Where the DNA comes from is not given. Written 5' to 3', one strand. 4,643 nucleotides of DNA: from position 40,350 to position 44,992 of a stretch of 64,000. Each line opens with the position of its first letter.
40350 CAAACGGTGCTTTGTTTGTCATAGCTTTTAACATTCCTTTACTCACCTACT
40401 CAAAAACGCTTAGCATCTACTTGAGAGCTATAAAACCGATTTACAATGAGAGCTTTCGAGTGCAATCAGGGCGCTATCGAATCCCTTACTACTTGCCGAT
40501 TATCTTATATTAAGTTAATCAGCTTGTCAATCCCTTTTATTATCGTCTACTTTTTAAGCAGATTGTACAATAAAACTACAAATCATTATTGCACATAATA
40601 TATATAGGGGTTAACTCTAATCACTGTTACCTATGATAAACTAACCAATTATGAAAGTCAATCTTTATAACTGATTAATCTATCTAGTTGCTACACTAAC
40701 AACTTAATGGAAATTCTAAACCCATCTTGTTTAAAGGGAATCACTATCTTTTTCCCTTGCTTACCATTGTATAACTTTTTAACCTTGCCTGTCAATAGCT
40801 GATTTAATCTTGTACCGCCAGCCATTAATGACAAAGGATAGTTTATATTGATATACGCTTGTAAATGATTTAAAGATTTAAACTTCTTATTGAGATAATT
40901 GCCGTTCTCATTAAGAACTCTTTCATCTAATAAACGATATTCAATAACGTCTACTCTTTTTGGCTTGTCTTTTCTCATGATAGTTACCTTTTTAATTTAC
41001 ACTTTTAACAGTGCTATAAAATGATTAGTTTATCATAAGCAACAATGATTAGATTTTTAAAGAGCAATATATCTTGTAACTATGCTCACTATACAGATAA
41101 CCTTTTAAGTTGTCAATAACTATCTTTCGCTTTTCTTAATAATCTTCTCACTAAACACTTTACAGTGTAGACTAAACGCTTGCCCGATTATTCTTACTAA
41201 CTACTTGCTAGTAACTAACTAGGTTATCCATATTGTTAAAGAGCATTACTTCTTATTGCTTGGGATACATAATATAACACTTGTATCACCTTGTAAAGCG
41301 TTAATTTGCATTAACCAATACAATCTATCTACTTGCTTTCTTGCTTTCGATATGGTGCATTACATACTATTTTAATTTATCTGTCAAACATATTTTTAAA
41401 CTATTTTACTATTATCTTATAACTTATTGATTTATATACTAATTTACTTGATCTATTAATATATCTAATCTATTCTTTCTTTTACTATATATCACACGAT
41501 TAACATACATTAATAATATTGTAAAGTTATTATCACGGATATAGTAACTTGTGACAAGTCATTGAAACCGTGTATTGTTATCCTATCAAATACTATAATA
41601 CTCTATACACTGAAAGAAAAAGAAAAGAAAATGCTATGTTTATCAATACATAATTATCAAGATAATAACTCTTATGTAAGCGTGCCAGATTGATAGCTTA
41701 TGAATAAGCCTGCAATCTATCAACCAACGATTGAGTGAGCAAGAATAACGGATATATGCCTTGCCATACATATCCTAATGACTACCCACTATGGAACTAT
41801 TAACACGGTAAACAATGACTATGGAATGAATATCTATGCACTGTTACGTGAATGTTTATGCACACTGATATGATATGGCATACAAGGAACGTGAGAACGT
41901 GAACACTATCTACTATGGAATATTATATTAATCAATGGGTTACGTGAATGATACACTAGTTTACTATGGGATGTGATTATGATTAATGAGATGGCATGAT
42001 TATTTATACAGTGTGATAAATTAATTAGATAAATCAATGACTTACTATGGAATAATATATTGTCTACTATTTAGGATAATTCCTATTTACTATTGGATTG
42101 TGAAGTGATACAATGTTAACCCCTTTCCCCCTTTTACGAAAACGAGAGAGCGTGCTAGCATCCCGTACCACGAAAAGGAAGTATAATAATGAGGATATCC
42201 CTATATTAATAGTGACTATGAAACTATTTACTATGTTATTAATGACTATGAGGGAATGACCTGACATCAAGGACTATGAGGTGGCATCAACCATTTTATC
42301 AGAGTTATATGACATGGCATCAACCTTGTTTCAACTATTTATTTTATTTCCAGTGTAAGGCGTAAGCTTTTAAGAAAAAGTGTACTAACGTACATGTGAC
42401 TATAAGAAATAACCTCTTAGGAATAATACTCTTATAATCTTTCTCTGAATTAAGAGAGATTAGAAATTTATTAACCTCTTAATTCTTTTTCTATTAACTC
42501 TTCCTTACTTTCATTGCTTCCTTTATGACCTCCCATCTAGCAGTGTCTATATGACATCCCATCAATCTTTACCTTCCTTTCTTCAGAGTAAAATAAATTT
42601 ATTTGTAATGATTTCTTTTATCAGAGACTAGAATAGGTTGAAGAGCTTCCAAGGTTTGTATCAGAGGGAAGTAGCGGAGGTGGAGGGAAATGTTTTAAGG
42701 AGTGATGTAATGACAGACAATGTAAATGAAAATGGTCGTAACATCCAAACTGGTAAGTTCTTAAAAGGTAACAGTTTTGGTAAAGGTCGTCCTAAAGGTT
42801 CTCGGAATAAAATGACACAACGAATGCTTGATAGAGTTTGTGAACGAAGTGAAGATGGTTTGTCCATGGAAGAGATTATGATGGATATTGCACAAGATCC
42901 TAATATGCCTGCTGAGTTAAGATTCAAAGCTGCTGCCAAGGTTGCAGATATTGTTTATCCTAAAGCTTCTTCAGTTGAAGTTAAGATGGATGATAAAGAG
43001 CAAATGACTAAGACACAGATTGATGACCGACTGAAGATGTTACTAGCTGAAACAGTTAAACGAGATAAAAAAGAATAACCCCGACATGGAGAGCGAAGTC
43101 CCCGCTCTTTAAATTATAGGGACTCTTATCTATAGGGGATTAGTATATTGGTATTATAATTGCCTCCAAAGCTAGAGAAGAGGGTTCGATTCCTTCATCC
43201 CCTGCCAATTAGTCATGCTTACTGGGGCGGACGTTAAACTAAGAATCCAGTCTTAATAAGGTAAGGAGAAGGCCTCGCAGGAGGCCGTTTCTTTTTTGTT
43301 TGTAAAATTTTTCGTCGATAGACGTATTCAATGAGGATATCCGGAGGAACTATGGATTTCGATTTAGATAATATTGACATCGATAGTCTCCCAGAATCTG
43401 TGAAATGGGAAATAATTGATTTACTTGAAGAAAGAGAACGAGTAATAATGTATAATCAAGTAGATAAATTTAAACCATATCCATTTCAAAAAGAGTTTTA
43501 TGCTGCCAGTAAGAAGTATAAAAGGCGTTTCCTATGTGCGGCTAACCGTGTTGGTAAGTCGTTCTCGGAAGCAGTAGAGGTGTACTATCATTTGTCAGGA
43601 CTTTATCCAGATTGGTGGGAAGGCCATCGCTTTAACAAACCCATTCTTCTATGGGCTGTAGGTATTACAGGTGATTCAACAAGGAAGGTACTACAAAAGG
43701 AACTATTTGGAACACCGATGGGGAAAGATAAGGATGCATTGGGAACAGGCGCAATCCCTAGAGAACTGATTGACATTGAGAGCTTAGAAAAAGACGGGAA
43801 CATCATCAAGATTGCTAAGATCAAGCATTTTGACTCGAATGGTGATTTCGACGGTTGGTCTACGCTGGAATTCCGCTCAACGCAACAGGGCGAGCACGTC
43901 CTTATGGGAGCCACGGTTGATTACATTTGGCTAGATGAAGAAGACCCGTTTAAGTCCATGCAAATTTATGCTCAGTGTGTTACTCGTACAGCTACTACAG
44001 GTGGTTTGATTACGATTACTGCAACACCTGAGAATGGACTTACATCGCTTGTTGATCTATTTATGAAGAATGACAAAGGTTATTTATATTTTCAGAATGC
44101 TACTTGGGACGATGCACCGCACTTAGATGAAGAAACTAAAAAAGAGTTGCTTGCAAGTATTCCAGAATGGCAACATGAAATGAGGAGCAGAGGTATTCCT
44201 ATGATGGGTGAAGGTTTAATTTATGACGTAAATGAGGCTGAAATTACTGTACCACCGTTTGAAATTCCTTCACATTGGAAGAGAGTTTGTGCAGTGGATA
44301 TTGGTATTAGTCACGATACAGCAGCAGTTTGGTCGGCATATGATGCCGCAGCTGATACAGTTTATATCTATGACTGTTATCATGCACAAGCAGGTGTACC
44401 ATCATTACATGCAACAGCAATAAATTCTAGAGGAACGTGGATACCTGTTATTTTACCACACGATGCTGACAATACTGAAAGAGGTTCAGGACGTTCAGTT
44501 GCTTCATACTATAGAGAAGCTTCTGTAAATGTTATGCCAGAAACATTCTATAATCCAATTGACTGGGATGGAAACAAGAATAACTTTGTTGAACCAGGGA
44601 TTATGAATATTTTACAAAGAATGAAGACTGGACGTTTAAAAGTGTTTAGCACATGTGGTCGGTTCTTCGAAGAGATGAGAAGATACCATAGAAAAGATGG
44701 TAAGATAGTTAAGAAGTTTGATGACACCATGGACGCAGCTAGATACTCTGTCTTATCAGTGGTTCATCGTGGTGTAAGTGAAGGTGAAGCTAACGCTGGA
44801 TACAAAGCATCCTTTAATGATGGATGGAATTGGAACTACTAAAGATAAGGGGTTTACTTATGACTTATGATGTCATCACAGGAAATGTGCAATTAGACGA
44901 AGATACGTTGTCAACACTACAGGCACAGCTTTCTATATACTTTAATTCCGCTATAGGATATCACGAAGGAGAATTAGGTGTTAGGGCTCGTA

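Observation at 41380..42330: ORF-free divergent control region with an iteron-like ACTATGG repeat array and an extreme AT tract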

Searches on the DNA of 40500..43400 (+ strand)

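Call 4: search_dna_similar(query=window:40900-42800:+, collection=phages, mode=near)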
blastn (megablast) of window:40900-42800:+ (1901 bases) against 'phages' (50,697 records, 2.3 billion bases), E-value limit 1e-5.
Records with a match: 10; places in all: 11; records where one place covers at least 80% of the query: 9.
Best place of each record, by identity: >=99% 2; 90-95% 5; 80-90% 3.
By first word of the organism name: Proteus 8; Cronobacter 2.
By host as written in the record: Proteus mirabilis 5; Cronobacter sakazakii 2; Proteus mirabilis H10_20 2; chicken and sheep 1.
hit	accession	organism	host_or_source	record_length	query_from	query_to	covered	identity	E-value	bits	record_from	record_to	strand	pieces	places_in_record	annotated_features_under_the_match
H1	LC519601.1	Cronobacter phage vB_CsaP_009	Cronobacter sakazakii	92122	1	1901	100%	100.0%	0e+0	3511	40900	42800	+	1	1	hypothetical protein (x2)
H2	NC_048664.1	Cronobacter phage vB_CsaP_009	Cronobacter sakazakii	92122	1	1901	100%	100.0%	0e+0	3511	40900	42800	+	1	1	hypothetical protein (x2)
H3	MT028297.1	Proteus phage Privateer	Proteus mirabilis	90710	1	1901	100%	87.2%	0e+0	2141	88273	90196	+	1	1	hypothetical protein (x4) | ribosome_binding_site (x4)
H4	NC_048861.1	Proteus phage Privateer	Proteus mirabilis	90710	1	1901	100%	87.2%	0e+0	2141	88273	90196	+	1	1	hypothetical protein (x4) | ribosome_binding_site (x4)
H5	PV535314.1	Proteus phage vB_PMG_YP1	chicken and sheep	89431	3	1901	96%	91.0%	0e+0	2424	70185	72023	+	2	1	hypothetical protein (x3)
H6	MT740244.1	Proteus phage 3H10_20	Proteus mirabilis H10_20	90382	1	1901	95%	91.6%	0e+0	2474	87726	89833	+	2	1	hypothetical protein (x2)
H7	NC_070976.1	Proteus phage 3H10_20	Proteus mirabilis H10_20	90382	1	1901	95%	91.6%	0e+0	2474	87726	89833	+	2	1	hypothetical protein (x2)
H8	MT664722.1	Proteus phage Vb_PmiP-P59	Proteus mirabilis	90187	3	1901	91%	92.9%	0e+0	2522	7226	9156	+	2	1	hypothetical protein (x2)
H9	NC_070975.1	Proteus phage Vb_PmiP-P59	Proteus mirabilis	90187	3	1901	91%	92.9%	0e+0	2522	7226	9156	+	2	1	hypothetical protein (x2)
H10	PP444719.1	Proteus phage J3S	Proteus mirabilis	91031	6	1361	71%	88.3%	0e+0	1622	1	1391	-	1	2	hypothetical protein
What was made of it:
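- Checked: The window is identical to LC519601.1 (vB_CsaP_009), with the same coordinates (call 4).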

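Call 6: get_annotated_region(hit=H1, flank=6000)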
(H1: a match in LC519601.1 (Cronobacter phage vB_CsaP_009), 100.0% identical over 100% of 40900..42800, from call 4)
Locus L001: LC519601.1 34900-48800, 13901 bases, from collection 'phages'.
description: Cronobacter phage vB_CsaP_009 DNA, complete genome.
organism: Cronobacter phage vB_CsaP_009 (NCBI taxid 2699738)
taxonomy: Viruses; Duplodnaviria; Heunggongvirae; Uroviricota; Caudoviricetes; Grimontviridae; Privateervirus; Privateervirus pv009
host: Cronobacter sakazakii; source: -; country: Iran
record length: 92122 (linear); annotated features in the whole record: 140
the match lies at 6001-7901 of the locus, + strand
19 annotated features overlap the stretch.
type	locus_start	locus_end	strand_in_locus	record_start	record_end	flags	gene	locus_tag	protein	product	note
CDS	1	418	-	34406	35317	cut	-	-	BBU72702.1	hypothetical protein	009_Cs56; ORF56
CDS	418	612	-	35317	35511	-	-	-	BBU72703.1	hypothetical protein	009_Cs57; ORF57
CDS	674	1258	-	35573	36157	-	-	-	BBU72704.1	STEC autoagglutinating adhesin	009_Cs58; ORF58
CDS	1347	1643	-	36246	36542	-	-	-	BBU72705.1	hypothetical protein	009_Cs59; ORF59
CDS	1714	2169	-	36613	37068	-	-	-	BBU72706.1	putative anti-sigma factor Srd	009_Cs60; ORF60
CDS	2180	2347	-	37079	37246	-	-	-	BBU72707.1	hypothetical protein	009_Cs61; ORF61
CDS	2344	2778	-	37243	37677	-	-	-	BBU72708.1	hypothetical protein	009_Cs62; ORF62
CDS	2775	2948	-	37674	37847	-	-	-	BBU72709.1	hypothetical protein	009_Cs63; ORF63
CDS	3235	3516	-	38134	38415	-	-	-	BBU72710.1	hypothetical protein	009_Cs64; ORF64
CDS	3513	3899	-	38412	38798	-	-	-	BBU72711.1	hypothetical protein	009_Cs65; ORF65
CDS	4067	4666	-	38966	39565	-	-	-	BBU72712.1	hypothetical protein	009_Cs66; ORF66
CDS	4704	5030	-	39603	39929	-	-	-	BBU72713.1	hypothetical protein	009_Cs67; ORF67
CDS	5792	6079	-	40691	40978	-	-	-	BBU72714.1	hypothetical protein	009_Cs68; ORF68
CDS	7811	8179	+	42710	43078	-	-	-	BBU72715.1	hypothetical protein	009_Cs69; ORF69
CDS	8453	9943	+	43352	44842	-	-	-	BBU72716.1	terminase large subunit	009_Cs70; ORF70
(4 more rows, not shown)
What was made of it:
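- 43352..44842 (+): Large terminase (TerL). Call 6.
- On Short-DTR concatemer junction of the phiEco32/LUZ24 terminase clade: Here the gap is 40979-42709 (call 6).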

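Call 7: get_annotated_region(hit=H3, flank=4000)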
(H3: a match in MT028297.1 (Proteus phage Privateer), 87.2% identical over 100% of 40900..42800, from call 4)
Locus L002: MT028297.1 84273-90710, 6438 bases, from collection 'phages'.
description: Proteus phage Privateer, complete genome.
organism: Proteus phage Privateer (NCBI taxid 2712958)
taxonomy: Viruses; Duplodnaviria; Heunggongvirae; Uroviricota; Caudoviricetes; Grimontviridae; Privateervirus; Privateervirus privateer
host: Proteus mirabilis; source: waste water treatment plant activated sludge sample; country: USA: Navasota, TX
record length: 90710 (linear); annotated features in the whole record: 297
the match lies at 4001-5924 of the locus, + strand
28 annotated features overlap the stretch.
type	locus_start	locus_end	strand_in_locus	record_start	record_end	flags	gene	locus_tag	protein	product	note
CDS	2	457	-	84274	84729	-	-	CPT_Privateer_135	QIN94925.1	hypothetical protein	Contains SRD anti-sigma factor DDA-MODA domain (PD120108)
regulatory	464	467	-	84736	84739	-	-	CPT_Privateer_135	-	ribosome_binding_site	-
CDS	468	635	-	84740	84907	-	-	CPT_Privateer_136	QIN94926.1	hypothetical protein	-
CDS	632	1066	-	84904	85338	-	-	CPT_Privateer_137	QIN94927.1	hypothetical protein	-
regulatory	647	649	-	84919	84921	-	-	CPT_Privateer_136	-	ribosome_binding_site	-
CDS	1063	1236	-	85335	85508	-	-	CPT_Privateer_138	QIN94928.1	hypothetical protein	-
regulatory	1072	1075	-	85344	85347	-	-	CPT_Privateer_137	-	ribosome_binding_site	-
regulatory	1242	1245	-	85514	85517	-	-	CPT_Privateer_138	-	ribosome_binding_site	-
CDS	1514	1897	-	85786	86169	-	-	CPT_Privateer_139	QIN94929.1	hypothetical protein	-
regulatory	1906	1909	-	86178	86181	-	-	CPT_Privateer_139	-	ribosome_binding_site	-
CDS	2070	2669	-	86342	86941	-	-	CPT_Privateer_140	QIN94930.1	hypothetical protein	-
regulatory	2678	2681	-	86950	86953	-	-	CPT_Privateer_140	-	ribosome_binding_site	-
CDS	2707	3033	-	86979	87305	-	-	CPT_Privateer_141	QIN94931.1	hypothetical protein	-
regulatory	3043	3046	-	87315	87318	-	-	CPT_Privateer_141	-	ribosome_binding_site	-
CDS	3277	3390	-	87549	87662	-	-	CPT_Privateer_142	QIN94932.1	hypothetical protein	-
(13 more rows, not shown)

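Call 13: get_annotated_region(hit=H5, flank=500)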
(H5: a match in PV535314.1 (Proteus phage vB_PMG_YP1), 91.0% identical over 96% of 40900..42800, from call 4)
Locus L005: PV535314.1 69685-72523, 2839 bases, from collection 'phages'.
description: Proteus phage vB_PMG_YP1, complete genome.
organism: Proteus phage vB_PMG_YP1 (NCBI taxid 3416932)
taxonomy: Viruses
host: chicken and sheep; source: -; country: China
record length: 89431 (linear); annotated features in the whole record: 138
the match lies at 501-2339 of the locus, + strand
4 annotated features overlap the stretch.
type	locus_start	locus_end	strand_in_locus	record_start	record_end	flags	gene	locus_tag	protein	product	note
CDS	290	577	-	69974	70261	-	-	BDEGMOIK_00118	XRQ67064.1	hypothetical protein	-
CDS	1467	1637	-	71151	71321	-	-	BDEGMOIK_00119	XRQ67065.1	hypothetical protein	-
CDS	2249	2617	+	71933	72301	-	-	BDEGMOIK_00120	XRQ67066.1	hypothetical protein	-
tRNA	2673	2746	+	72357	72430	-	-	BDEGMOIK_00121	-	tRNA-Trp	-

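Call 14: get_annotated_region(hit=H6, flank=500)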
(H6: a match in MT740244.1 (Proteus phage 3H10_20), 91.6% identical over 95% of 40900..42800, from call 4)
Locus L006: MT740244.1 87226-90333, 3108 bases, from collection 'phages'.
description: Proteus phage 3H10_20, complete genome.
organism: Proteus phage 3H10_20 (NCBI taxid 2772448)
taxonomy: Viruses; Duplodnaviria; Heunggongvirae; Uroviricota; Caudoviricetes; Grimontviridae; Privateervirus; Privateervirus 3H1020
host: Proteus mirabilis H10_20; source: wastewater; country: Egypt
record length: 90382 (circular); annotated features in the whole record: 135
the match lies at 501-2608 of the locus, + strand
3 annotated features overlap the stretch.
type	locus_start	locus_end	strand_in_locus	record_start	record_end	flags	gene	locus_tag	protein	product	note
CDS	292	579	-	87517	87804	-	-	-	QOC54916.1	hypothetical protein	-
CDS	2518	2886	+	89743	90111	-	-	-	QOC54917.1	hypothetical protein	-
tRNA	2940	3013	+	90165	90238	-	-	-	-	tRNA-Trp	-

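Call 15: get_annotated_region(hit=H8, flank=500)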
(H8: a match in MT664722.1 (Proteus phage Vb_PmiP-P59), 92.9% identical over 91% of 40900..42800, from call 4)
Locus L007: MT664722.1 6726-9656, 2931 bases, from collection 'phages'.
description: Proteus phage Vb_PmiP-P59, complete genome.
organism: Proteus phage Vb_PmiP-P59 (NCBI taxid 2754975)
taxonomy: Viruses; Duplodnaviria; Heunggongvirae; Uroviricota; Caudoviricetes; Grimontviridae; Privateervirus; Privateervirus P59
host: Proteus mirabilis; source: -; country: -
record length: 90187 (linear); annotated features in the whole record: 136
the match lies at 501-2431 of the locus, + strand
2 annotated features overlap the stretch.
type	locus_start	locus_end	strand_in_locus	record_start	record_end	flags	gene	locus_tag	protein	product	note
CDS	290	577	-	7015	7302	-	-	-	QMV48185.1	hypothetical protein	P59000015; hypothetical protein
CDS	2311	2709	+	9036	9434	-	-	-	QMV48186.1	hypothetical protein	P59000016; hypothetical protein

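Call 25: search_dna_similar(query=window:41960-42340:+, collection=phages, mode=distant, max_evalue=0.01, max_rows=40)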
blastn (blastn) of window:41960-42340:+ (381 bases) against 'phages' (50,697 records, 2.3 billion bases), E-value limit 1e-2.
Records with a match: 10; places in all: 11; records where one place covers at least 80% of the query: 9.
Best place of each record, by identity: >=99% 2; 95-99% 5; 90-95% 1; 80-90% 2.
By first word of the organism name: Proteus 8; Cronobacter 2.
By host as written in the record: Proteus mirabilis 5; Cronobacter sakazakii 2; Proteus mirabilis H10_20 2; chicken and sheep 1.
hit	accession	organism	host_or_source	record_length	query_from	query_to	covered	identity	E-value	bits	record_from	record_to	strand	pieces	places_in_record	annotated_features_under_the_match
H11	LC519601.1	Cronobacter phage vB_CsaP_009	Cronobacter sakazakii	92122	1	381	100%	100.0%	0e+0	688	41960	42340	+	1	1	none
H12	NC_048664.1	Cronobacter phage vB_CsaP_009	Cronobacter sakazakii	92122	1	381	100%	100.0%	0e+0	688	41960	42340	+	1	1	none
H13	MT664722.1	Proteus phage Vb_PmiP-P59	Proteus mirabilis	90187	2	381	100%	96.3%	3e-174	616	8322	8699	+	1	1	none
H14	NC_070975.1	Proteus phage Vb_PmiP-P59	Proteus mirabilis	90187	2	381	100%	96.3%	3e-174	616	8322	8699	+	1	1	none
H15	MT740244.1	Proteus phage 3H10_20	Proteus mirabilis H10_20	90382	1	381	100%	95.3%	3e-174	616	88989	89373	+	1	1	none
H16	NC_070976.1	Proteus phage 3H10_20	Proteus mirabilis H10_20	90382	1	381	100%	95.3%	3e-174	616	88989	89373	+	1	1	none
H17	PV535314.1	Proteus phage vB_PMG_YP1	chicken and sheep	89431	1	381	100%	90.3%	5e-152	542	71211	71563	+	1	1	hypothetical protein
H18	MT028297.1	Proteus phage Privateer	Proteus mirabilis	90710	1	367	96%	85.8%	9e-117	425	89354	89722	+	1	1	hypothetical protein | ribosome_binding_site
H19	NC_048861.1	Proteus phage Privateer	Proteus mirabilis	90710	1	367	96%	85.8%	9e-117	425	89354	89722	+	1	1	hypothetical protein | ribosome_binding_site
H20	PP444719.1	Proteus phage J3S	Proteus mirabilis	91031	1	301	79%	96.0%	1e-133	480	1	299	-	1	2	none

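Call 55: search_rna_families(source=window, start=40500, end=43400, threshold=evalue, max_evalue=1)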
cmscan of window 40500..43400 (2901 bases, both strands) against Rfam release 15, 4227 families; matches with E-value up to 1: 2.
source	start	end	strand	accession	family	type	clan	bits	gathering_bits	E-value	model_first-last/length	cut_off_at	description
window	43134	43204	+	RF00005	tRNA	Gene; tRNA;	CL00001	51.2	29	2.1e-09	1-71/71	no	tRNA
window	41433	41463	-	RF00165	Corona_pk3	Cis-reg;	CL00117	22.2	35.6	0.2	28-58/61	no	Coronavirus 3' UTR pseudoknot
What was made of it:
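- Tried and rejected: Rfam scan of 40500-43400: only tRNA-Trp and a sub-threshold chance hit, so no known RNA family (call 55).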

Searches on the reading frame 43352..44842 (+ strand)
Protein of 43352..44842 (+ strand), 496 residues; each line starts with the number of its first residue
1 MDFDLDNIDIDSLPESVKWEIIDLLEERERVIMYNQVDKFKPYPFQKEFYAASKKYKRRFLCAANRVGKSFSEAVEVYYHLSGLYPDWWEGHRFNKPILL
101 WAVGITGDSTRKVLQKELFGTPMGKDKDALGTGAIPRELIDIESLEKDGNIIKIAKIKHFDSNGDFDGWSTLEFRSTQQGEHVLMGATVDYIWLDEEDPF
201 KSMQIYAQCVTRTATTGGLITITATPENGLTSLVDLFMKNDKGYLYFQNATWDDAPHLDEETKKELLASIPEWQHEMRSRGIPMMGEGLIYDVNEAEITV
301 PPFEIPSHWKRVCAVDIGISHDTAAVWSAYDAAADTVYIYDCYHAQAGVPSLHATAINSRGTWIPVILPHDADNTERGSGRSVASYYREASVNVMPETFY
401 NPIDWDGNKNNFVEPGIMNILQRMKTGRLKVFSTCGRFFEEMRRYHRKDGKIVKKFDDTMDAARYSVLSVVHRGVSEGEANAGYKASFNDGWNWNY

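Call 26: search_dna_similar(query=window:43352-44842:+, collection=phages, mode=protein, max_rows=60, rows=best)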
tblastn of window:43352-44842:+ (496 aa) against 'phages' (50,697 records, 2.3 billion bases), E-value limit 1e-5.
Records with a match: 414; places in all: 418; records where one place covers at least 80% of the query: 402.
Best place of each record, by identity: >=99% 8; 95-99% 2; 80-90% 16; 60-80% 51; <60% 337.
By first word of the organism name: Pseudomonas 111; Escherichia 101; Salmonella 98; Vibrio 18; Aeromonas 11; Proteus 10; Enterobacteria 10; Caudoviricetes 9; Cronobacter 6; Ralstonia 5; and 20 more.
By host as written in the record: Escherichia coli 62; Pseudomonas aeruginosa 39; - 33; Salmonella enterica subsp. enterica serovar Typhimurium 21; Salmonella sp. 17; Pseudomonas aeruginosa PAO1 16; Salmonella enterica 11; Aeromonas hydrophila 9; and 124 more.
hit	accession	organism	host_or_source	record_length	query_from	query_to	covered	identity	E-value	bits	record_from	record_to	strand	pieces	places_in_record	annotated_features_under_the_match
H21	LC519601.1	Cronobacter phage vB_CsaP_009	Cronobacter sakazakii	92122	1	496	100%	100.0%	0e+0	971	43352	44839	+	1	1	terminase large subunit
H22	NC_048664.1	Cronobacter phage vB_CsaP_009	Cronobacter sakazakii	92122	1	496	100%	100.0%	0e+0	971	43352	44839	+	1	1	terminase large subunit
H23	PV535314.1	Proteus phage vB_PMG_YP1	chicken and sheep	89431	1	496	100%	99.8%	0e+0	972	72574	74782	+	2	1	terminase large subunit (x2) | hypothetical protein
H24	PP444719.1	Proteus phage J3S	Proteus mirabilis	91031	1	496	100%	99.6%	0e+0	967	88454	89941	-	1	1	terminase large subunit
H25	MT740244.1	Proteus phage 3H10_20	Proteus mirabilis H10_20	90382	1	496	100%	99.4%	2e-180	968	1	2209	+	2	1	terminase large subunit (x2) | HNH endonuclease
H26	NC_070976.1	Proteus phage 3H10_20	Proteus mirabilis H10_20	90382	1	496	100%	99.4%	2e-180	968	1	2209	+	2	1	terminase large subunit (x2) | HNH endonuclease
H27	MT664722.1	Proteus phage Vb_PmiP-P59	Proteus mirabilis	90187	1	496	100%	99.2%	0e+0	964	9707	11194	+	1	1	hypothetical protein (x2)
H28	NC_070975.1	Proteus phage Vb_PmiP-P59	Proteus mirabilis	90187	1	496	100%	99.2%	0e+0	964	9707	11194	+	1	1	terminase large subunit | portal protein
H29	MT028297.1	Proteus phage Privateer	Proteus mirabilis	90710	1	496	100%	98.8%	0e+0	963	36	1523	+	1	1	terminase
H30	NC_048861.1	Proteus phage Privateer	Proteus mirabilis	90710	1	496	100%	98.8%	0e+0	963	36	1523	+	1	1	terminase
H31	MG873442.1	Salmonella phage SE131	Salmonella enterica subsp. enterica ...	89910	3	496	100%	85.2%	0e+0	841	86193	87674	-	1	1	terminase large subunit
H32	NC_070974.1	Salmonella phage SE131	Salmonella enterica subsp. enterica ...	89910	3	496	100%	85.2%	0e+0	841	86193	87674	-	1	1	terminase large subunit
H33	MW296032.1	Salmonella phage pSal-SNUABM-01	Salmonella sp.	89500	3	496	100%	85.2%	0e+0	840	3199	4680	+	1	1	terminase large subunit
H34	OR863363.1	Salmonella phage SeKF_80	Wastewater effluent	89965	3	496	100%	85.2%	0e+0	839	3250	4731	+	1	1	terminase large subunit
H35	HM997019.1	Salmonella phage 7-11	Salmonella enterica subsp. enterica ...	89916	3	496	100%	85.0%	0e+0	840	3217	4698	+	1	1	terminase large subunit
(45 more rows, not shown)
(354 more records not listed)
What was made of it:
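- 43352..44842 (+): More distant hits include many Pseudomonas phage records (call 26).
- On Short-DTR concatemer junction of the phiEco32/LUZ24 terminase clade: 111 Pseudomonas phage records match at lower identity (call 26).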
